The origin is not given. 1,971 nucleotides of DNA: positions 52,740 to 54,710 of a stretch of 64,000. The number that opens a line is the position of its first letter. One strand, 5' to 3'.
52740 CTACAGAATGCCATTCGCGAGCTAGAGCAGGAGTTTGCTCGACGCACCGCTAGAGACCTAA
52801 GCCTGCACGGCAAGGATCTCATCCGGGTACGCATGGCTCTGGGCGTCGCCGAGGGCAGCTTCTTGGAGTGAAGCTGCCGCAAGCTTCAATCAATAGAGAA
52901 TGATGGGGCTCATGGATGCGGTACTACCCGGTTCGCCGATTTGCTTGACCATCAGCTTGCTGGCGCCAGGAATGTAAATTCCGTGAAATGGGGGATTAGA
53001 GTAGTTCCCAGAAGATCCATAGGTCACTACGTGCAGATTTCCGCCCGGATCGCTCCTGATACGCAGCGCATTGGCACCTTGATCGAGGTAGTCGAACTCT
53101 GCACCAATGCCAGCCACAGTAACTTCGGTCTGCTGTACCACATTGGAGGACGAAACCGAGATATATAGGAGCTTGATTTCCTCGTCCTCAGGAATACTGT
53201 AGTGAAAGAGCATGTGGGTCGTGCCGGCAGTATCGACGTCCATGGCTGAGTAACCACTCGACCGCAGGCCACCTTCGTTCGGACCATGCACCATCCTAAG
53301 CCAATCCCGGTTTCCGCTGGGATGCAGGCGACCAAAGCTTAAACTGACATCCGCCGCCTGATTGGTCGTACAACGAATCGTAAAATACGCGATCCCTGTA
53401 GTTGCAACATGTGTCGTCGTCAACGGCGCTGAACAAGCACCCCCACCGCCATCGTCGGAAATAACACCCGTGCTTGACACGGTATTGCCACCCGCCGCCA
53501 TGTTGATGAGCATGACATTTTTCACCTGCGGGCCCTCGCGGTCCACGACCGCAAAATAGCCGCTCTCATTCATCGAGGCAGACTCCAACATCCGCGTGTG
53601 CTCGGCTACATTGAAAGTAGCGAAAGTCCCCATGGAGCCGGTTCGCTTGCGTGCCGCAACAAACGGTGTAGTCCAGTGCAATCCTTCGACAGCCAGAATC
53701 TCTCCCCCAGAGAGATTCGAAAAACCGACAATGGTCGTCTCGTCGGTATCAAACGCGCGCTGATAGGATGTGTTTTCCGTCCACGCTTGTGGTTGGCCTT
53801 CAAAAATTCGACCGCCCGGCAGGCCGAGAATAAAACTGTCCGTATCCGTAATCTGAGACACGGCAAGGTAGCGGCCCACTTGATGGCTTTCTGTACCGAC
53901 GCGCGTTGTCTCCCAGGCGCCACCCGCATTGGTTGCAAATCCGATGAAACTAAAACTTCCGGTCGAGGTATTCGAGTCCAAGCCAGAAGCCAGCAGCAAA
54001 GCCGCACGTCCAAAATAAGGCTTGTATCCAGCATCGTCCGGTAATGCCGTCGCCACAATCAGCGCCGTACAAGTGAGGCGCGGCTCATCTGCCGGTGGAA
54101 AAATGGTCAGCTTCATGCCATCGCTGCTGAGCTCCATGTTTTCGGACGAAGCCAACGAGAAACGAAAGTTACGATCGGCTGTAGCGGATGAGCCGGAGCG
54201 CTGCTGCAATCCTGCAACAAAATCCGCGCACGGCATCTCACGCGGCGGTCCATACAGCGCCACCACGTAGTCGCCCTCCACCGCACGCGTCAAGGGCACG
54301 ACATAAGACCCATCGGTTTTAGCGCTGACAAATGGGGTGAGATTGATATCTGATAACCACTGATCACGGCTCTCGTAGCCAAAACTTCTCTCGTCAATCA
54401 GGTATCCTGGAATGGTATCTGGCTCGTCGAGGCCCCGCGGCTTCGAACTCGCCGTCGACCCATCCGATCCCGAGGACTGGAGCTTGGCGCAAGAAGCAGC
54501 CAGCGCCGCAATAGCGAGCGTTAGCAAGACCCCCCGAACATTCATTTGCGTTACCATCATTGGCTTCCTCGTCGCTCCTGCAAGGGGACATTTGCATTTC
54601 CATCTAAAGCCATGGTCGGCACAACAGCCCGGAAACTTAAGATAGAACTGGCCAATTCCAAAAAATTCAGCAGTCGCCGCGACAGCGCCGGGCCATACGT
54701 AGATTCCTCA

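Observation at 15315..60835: Shared acidic-x-[ILV]-P-G-[YF]-L motif about 20-30 residues behind the signal/lipobox Cys in five otherwise unrelated exported proteins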

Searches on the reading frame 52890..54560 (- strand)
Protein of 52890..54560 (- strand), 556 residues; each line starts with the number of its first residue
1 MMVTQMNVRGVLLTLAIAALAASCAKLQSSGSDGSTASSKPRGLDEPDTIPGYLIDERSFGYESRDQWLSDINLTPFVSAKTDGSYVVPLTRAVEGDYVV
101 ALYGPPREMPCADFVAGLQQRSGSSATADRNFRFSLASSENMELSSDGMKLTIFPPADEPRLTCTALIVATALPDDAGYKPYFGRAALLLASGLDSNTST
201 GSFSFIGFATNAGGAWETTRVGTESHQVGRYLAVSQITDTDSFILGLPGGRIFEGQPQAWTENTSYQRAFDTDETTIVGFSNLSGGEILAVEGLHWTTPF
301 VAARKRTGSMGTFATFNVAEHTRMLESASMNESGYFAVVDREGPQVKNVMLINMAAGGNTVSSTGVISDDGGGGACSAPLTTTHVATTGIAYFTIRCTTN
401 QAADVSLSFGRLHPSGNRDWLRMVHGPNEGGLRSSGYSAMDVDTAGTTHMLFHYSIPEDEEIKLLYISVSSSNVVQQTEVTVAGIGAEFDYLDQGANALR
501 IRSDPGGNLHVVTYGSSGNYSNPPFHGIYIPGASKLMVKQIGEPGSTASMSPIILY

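Call 5: search_protein_families(library=pfam, proteins=[window:52890-54560:-], max_evalue=0.1)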
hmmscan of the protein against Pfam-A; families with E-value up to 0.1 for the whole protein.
window:52890-54560:- (556 aa): 0 families

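Call 6: search_protein_families(library=ncbifam, proteins=[window:52890-54560:-], max_evalue=1)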
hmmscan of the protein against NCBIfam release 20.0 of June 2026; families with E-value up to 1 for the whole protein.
window:52890-54560:- (556 aa): 0 families

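Call 11: find_encoding_contigs(protein=window:52890-54560:-, flank=10000, max_places=5)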
Protein window:52890-54560:- (556 aa): no gene with exactly this product is on record in the collection.

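Call 12: find_homologous_proteins(query=window:52890-54560:-, max_evalue=0.001)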
Query window:52890-54560:- (556 aa): 5 proteins with E <= 0.001 among 8000 candidates.
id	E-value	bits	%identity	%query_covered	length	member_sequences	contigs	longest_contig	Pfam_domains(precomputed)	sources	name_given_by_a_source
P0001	0.0e+0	1248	100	100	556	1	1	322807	-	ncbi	-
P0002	2.3e-149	517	46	98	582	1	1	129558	-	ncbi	-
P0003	1.2e-139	485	44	97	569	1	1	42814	-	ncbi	-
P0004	3.1e-48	183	28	98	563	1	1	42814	-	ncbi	-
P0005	1.2e-44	171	28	96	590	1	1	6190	-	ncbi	-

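Call 14: find_encoding_contigs(protein=P0001, flank=10000, max_places=3)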
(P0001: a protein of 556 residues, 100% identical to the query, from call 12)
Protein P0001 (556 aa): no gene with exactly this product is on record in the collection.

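Call 15: find_encoding_contigs(protein=P0002, flank=10000, max_places=3)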
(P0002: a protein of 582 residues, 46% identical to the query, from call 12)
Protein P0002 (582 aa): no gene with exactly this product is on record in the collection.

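Call 16: list_cluster_members(proteins=[P0001, P0002, P0003, P0004, P0005])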
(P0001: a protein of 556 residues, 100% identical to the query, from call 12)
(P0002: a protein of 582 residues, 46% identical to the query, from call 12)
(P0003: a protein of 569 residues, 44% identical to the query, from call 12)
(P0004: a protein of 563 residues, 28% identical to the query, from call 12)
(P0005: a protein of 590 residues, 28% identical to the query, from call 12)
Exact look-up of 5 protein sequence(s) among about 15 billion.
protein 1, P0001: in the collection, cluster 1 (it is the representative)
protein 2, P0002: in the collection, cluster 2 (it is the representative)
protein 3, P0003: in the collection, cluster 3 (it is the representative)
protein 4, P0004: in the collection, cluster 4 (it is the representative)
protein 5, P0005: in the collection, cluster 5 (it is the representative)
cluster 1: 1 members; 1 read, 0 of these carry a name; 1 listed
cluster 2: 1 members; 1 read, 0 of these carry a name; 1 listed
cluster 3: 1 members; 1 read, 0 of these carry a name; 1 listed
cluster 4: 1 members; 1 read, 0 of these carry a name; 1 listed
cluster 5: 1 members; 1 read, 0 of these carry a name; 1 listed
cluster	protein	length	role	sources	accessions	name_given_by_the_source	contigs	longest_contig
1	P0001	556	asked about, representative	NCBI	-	-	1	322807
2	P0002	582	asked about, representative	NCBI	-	-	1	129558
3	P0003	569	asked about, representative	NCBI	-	-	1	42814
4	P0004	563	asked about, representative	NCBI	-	-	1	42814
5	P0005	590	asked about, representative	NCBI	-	-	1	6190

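Call 21: find_encoding_contigs(protein=P0003, flank=10000, max_places=3)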
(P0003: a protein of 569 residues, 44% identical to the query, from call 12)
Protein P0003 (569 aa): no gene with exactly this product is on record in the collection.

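Call 22: find_encoding_contigs(protein=P0005, flank=10000, max_places=3)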
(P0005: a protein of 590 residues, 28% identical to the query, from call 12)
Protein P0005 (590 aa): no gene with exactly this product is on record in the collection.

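Call 28: find_related_loci(query=A3, collection=metagenome_contigs, flank=10000)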
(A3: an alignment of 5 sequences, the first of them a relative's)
Query A3 (556 aa) in metagenome_contigs; peptide patterns used: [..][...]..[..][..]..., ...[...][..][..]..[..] (x = any residue, [..] = any of these).
169 stretches matched a pattern, but none encodes a relative of the query by tblastn (E <= 1e-3).

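Call 37: predict_structure(alignment_id=A3)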
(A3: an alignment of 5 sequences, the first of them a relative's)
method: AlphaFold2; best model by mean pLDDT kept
length: 556 residues; sequences in the alignment: 5
mean_pLDDT: 64.2   pTM: 0.67
mean pLDDT of the five models: 64.2, 61.7, 61.7, 60.4, 58.6
residues with pLDDT >= 90: 10; 70-90: 236; 50-70: 196; < 50: 114
segments of 3 or more residues with pLDDT < 50: 1-59, 74-78, 118-140, 159-161, 179-184, 195-200, 309-313, 371-373
pLDDT, mean of each block of 10 residues (from residue 1): 35 38 28 24 27 41 54 50 60 61 54 52 40 43 69 57 53 54 63 51 71 71 61 75 77 80 73 73 70 68 58 57 76 85 78 81 70 56 86 78 72 86 64 65 86 69 86 84 72 74 75 74 80 77 68 73
secondary structure, 60 per line:
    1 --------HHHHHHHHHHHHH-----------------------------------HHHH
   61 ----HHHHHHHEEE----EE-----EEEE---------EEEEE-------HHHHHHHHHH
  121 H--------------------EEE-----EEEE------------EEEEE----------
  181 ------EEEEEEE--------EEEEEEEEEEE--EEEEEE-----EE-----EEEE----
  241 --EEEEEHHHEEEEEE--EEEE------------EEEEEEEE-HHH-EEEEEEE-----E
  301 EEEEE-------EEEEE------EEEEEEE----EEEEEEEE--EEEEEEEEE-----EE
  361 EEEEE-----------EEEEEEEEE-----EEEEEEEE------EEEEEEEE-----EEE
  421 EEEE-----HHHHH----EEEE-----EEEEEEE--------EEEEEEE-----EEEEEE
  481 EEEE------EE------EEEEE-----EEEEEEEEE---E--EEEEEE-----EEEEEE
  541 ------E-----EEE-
elements in order: H9-21 H57-60 H65-71 E72-74 E86-89 E99-103 H111-121 E142-144 E150-153 E166-170 E187-193 E202-212 E215-220 E233-236 E243-247 E251-256 E259-262 E275-282 E288-294 E300-305 E313-317 E324-330 E335-342 E345-353 E359-365 E377-385 E391-398 E405-412 E418-424 H430-434 E439-442 E448-454 E463-469 E475-484 E499-503 E509-517 E524-529 E535-540 E553-555

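Call 59: fold_search(model_id=the predicted structure, library=pdb)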
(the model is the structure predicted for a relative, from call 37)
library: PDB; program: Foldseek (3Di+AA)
matches with E <= 10: 1052; with E <= 0.001: 256
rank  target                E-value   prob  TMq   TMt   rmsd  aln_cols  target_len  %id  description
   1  5mum                  2.1e-08  1.00  0.41  0.55   8.0       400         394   10  Glycoside Hydrolase BACINT_00347 (released 2017-04-26)
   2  5mul                  6.1e-08  1.00  0.32  0.43   9.9       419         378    9  Glycoside Hydrolase BT3686 bound to Glucuronic Acid (released 2017-04-26)
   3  5muk                  7.0e-08  1.00  0.33  0.44   9.8       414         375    9  Glycoside Hydrolase BT3686 (released 2017-04-26)
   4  5mvh                  8.1e-08  1.00  0.41  0.55   7.8       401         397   10  Glycoside Hydrolase BACCELL_00856 (released 2017-04-26)
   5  4irt                  2.8e-07  1.00  0.31  0.40  11.1       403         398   11  Crystal structure of a putative neuraminidase (BACOVA_03493) from Bacteroides ovatus ATCC 8483 at 1.74 A resolution (released 2013-03-13)
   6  4qrj_A                6.6e-07  1.00  0.38  0.55   7.2       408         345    9  Crystal structure of a putative 6-phosphogluconolactonase (BACUNI_04672) from Bacteroides uniformis ATCC 8492 at 2.20  (released 2014-07-23)
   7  4qrj_B                1.4e-06  1.00  0.37  0.54   7.4       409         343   10  Crystal structure of a putative 6-phosphogluconolactonase (BACUNI_04672) from Bacteroides uniformis ATCC 8492 at 2.20  (released 2014-07-23)
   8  8q7u                  1.5e-06  1.00  0.40  0.58   8.2       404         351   11  Photorhabdus laumondii lectin PLL in complex with alpha-methyl-fucoside (released 2025-03-05)
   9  8q83_D                1.8e-06  1.00  0.39  0.58   8.2       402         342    9  Photorhabdus laumondii lectin PLL5 in complex with alpha-methyl-fucoside (released 2025-03-05)
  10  6jp6_A                2.4e-06  1.00  0.32  0.20  24.8       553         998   11  The X-ray structure of yeast tRNA methyltransferase complex of Trm7 and Trm734 essential for 2'-O-methylation at the f (released 2019-10-02)
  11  8cuk_B                2.5e-06  1.00  0.28  0.41   9.2       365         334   10  X-ray Structure of the WD40 domain of HOPS subunit Vps11 from Yeast (released 2022-05-25)
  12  8q83_A                2.6e-06  1.00  0.39  0.58   8.5       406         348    9  Photorhabdus laumondii lectin PLL5 in complex with alpha-methyl-fucoside (released 2025-03-05)
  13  8q83_C                2.9e-06  1.00  0.39  0.60   8.3       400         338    9  Photorhabdus laumondii lectin PLL5 in complex with alpha-methyl-fucoside (released 2025-03-05)
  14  6zea                  2.9e-06  1.00  0.29  0.45   7.6       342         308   10  Strictosidine Synthase from Catharanthus roseus in complex with racemic 1-methyl-2,3,4,9-tetrahydro-1H-beta-carboline (released 2020-09-02)
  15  8q83_B                3.2e-06  1.00  0.40  0.61   8.4       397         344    9  Photorhabdus laumondii lectin PLL5 in complex with alpha-methyl-fucoside (released 2025-03-05)
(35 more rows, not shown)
